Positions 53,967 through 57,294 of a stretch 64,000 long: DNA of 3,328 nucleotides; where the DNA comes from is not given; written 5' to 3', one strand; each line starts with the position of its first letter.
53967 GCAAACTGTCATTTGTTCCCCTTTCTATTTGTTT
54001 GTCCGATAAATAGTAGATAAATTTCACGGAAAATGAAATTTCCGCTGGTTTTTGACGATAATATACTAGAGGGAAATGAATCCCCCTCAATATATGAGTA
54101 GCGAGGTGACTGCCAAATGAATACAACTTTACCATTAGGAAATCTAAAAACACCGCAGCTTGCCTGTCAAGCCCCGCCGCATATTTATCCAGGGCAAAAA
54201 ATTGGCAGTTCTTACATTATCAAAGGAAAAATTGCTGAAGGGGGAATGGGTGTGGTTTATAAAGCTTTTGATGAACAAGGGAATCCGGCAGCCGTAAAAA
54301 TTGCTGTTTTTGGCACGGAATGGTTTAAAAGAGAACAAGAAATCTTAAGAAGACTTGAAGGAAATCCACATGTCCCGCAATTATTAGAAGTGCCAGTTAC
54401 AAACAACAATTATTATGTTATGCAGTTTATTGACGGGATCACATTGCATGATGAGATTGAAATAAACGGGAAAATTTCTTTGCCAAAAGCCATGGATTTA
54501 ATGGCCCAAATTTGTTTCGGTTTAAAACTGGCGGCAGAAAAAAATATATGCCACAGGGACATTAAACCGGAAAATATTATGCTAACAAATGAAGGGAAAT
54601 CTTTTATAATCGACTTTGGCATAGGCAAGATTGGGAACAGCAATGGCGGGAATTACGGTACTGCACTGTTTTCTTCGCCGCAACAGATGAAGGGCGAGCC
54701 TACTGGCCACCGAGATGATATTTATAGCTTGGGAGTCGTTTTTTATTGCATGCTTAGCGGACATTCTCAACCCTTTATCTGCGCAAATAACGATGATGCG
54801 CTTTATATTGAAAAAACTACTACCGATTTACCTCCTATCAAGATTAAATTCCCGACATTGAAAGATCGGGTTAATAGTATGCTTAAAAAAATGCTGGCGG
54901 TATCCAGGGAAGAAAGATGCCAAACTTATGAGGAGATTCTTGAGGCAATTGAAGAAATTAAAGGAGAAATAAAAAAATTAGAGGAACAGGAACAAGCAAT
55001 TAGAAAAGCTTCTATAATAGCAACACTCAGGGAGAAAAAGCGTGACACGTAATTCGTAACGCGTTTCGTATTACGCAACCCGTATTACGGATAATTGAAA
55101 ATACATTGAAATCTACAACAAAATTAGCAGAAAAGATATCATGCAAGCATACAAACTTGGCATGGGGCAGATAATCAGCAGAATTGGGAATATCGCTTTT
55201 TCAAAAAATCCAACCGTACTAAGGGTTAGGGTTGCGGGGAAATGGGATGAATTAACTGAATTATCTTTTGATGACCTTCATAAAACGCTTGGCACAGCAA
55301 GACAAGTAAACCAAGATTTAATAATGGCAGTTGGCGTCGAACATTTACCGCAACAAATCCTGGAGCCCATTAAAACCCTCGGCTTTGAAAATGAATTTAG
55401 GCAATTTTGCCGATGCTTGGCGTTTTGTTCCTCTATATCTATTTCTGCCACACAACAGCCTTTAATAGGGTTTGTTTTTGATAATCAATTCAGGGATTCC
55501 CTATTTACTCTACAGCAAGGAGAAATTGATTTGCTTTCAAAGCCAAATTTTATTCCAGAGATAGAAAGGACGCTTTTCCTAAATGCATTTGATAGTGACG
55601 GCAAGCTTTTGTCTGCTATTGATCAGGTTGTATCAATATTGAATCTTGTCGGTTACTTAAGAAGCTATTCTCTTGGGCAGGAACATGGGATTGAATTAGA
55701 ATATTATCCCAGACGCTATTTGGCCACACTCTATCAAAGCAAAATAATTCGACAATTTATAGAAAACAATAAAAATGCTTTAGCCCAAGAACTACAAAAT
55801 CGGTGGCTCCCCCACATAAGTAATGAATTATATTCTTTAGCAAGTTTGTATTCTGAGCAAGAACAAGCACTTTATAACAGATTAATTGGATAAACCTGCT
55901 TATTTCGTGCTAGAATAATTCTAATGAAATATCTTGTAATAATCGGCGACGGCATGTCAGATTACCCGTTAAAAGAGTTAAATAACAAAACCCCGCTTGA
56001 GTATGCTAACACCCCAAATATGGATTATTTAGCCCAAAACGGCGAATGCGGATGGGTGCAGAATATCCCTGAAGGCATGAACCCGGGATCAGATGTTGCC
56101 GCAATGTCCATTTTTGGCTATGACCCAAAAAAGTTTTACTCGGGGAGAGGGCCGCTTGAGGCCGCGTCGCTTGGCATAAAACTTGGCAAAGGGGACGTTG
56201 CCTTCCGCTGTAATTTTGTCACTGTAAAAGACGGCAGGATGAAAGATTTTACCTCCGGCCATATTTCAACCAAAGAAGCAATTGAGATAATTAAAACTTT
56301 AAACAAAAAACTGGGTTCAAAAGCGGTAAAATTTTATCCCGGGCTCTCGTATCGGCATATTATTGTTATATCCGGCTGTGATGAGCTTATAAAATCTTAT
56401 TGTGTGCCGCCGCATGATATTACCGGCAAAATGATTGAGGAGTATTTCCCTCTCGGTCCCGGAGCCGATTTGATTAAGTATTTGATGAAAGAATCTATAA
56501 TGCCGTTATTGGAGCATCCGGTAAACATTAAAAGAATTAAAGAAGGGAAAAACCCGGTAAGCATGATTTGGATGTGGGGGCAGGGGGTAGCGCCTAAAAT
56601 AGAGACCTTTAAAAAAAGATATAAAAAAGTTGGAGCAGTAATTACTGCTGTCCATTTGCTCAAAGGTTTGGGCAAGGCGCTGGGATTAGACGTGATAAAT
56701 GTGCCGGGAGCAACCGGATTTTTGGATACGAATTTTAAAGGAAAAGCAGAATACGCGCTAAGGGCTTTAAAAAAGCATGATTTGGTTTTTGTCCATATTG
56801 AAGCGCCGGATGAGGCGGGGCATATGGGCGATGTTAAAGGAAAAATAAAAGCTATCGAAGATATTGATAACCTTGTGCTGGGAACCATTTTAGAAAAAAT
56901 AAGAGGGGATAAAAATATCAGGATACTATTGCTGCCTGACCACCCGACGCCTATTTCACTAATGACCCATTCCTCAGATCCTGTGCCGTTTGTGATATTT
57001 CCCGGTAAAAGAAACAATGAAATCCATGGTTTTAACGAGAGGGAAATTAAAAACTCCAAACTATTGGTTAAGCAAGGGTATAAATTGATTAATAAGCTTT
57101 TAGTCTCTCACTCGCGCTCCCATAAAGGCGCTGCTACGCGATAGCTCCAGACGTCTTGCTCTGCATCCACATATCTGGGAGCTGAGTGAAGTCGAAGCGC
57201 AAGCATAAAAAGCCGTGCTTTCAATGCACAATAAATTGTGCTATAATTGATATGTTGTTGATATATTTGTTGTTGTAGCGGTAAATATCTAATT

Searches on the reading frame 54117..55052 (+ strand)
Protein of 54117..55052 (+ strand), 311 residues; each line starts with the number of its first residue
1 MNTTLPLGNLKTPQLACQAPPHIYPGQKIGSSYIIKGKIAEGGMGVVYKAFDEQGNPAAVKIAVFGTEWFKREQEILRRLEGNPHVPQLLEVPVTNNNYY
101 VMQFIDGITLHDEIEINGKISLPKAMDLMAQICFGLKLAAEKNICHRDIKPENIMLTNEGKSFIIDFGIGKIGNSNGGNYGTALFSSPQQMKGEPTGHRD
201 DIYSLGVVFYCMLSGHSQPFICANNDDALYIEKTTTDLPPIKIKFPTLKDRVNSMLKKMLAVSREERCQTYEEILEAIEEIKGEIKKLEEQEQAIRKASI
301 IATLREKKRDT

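Call 13: search_protein_families(library=pfam, proteins=[window:54117-55052:+], max_evalue=0.001)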
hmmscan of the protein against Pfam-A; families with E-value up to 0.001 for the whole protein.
window:54117-55052:+ (311 aa): 6 families
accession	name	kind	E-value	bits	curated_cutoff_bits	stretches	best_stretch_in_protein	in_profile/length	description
PF00069.31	Pkinase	-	7.2e-35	121.1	31.7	1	34-275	2-258/263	Protein kinase domain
PF07714.23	PK_Tyr_Ser-Thr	-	7.3e-18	65.2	23.1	1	36-269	4-250/258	Protein tyrosine and serine/threonine kinase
PF01163.29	RIO1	-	9.9e-07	29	22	1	68-168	53-149/187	RIO domain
PF01636.29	APH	-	1.4e-06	28.6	23.2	1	140-171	166-198/239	Phosphotransferase enzyme family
PF03109.22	ABC1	-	1.8e-06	27.7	22.9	1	85-169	131-213/244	ABC1 atypical kinase-like domain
PF17667.7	Pkinase_fungal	-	7e-05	22.2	24.1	1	137-211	301-382/387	Fungal protein kinase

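Call 41: find_homologous_proteins(query=window:54117-55049:+)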
Query window:54117-55049:+ (311 aa): 7405 proteins with E <= 0.001 among 8000 candidates; the best 120 are listed.
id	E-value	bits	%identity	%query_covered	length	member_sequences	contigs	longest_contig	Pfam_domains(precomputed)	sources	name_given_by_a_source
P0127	1.3e-207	706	100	100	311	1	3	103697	PF07714.24,PF00069.32,PF03109.23,PF01163.29,PF01636.30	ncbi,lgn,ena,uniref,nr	ncbi:MAG: serine/threonine protein kinase bacterial [Candidatus Saganbacteria bacterium]|uniref:Seri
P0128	4.9e-38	149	35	86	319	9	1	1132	PF07714.24,PF00069.32,PF03109.23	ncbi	-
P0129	2.0e-36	144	38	85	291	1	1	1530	PF07714.24,PF00069.32,PF03109.23,PF14531.13,PF17667.8,PF01636.30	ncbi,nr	ncbi:MAG TPA: serine/threonine-protein kinase, partial [Bacteroidota bacterium]|nr:serine/threonine-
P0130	2.1e-36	144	38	85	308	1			PF07714.24,PF00069.32,PF03109.23,PF14531.13,PF17667.8,PF01636.30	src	-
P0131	4.7e-36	142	36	84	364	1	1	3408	PF07714.24,PF00069.32,PF03109.23,PF14531.13,PF01636.30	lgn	-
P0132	7.0e-36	142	35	78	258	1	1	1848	PF07714.24,PF00069.32,PF03109.23,PF01636.30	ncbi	-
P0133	1.0e-35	141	36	88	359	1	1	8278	PF07714.24,PF00069.32,PF03109.23,PF17667.8,PF01636.30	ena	-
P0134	1.5e-35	141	37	88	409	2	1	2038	PF07714.24,PF00069.32,PF03109.23,PF14531.13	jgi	-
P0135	1.9e-35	140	38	83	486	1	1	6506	PF07714.24,PF00069.32,PF03109.23,PF17667.8,PF01636.30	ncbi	-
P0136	7.2e-35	138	37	84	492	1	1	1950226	PF07714.24,PF00069.32,PF03109.23,PF01636.30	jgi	jgi:serine/threonine protein kinase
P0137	8.3e-35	138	34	82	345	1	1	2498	PF07714.24,PF00069.32,PF14531.13,PF17667.8,PF01636.30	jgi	jgi:serine/threonine protein kinase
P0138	9.0e-35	138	35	84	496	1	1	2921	PF07714.24,PF00069.32,PF03109.23,PF14531.13,PF17667.8,PF01636.30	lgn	-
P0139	3.7e-34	136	37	84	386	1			PF07714.24,PF00069.32,PF01636.30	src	-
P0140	4.4e-34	136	36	82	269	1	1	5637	PF07714.24,PF00069.32,PF03109.23,PF17667.8,PF01636.30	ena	-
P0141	7.6e-34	135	36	88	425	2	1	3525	PF07714.24,PF00069.32,PF03109.23,PF14531.13,PF01636.30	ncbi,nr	ncbi:MAG TPA: serine/threonine-protein kinase, partial [Bacteroidota bacterium]|nr:serine/threonine-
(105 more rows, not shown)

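Call 70: search_protein_families(library=ncbifam, proteins=[window:54117-55049:+], max_evalue=0.01)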
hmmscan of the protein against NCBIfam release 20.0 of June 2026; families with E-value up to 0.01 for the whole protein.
window:54117-55049:+ (311 aa): 24 families
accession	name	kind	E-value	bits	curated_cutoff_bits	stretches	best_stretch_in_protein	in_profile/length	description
NF033483.0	PknB_PASTA_kin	equivalog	6.2e-46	157.6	450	1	26-292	2-279/563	Stk1 family PASTA domain-containing Ser/Thr kinase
NF047741.1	antiphage_MADS6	equivalog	5.6e-38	130.8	460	2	69-293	241-472/612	methylation-associated defense system protein kinase MAD6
NF038150.1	lanthi_synth_IV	equivalog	1.1e-24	86.9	650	1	28-306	186-482/851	class IV lanthionine synthetase LanL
NF052427.1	StpK7MSMEG_1200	equivalog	4.3e-23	81.6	900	1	32-224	8-213/601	serine/threonine protein kinase StpK7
TIGR03903.1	TOMM_kin_cyc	equivalog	9.3e-22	76.7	705.75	1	69-217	24-187/1267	TOMM system kinase/cyclase fusion protein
NF009651.0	PRK13184.1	equivalog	2.1e-18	65.7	839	2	33-172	4-162/932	serine/threonine-protein kinase PknD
NF038151.1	lanthi_synth_III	equivalog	7.3e-15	54.4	575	1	70-307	270-504/833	class III lanthionine synthetase LanKC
NF043056.1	T4SS_LegK1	equivalog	6.3e-14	51.5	550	1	94-294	150-370/516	Dot/Icm T4SS effector kinase LegK1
NF033442.0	BREX_PglW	equivalog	2.3e-13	48.8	990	2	19-176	500-666/1391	BREX system serine/threonine kinase PglW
TIGR03724.2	arch_bud32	equivalog_domain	1.2e-08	34.7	125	1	85-174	56-135/193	KEOPS complex kinase/ATPase Bud32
NF053615.1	SerThrKinAfsKStmc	equivalog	4.8e-08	32.1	1300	1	29-230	12-223/809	protein serine/threonine kinase AfsK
NF011460.0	PRK14879.1-1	equivalog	5e-08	32.4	199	1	78-174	67-161/232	Kae1-associated kinase Bud32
NF011461.0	PRK14879.1-2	equivalog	5.5e-08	32.9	372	1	64-170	44-146/225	Kae1-associated kinase Bud32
NF011463.0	PRK14879.1-4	equivalog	1.1e-07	31.5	188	1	68-175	63-165/237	Kae1-associated kinase Bud32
NF058632.1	SerThrKinPrkT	equivalog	2.2e-07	30.2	280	1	26-162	16-156/322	serine/threonine protein kinase PrkT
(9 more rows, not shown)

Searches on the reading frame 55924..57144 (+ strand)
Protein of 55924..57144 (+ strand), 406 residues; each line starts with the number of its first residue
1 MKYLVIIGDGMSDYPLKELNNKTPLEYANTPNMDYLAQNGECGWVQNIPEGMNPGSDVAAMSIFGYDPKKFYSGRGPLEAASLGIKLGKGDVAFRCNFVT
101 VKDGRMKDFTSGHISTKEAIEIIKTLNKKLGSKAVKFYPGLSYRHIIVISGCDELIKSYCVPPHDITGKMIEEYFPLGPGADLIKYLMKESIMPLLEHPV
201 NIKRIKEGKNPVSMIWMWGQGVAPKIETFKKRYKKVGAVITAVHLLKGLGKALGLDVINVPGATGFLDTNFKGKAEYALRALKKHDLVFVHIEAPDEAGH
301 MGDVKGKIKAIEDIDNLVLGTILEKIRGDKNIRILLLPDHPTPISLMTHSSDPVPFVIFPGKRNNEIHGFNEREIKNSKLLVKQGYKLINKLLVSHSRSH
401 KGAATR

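Call 13: search_protein_families(library=pfam, proteins=[window:55924-57144:+], max_evalue=0.001)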
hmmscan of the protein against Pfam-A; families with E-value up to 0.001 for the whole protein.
window:55924-57144:+ (406 aa): 2 families
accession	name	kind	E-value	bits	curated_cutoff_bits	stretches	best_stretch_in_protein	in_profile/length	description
PF10143.14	PhosphMutase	-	8.5e-59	198.7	21.5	1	37-201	1-170/170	2,3-bisphosphoglycerate-independent phosphoglycerate mutase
PF01676.23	Metalloenzyme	-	9.8e-48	163.3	24.3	1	1-380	1-237/252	Metalloenzyme superfamily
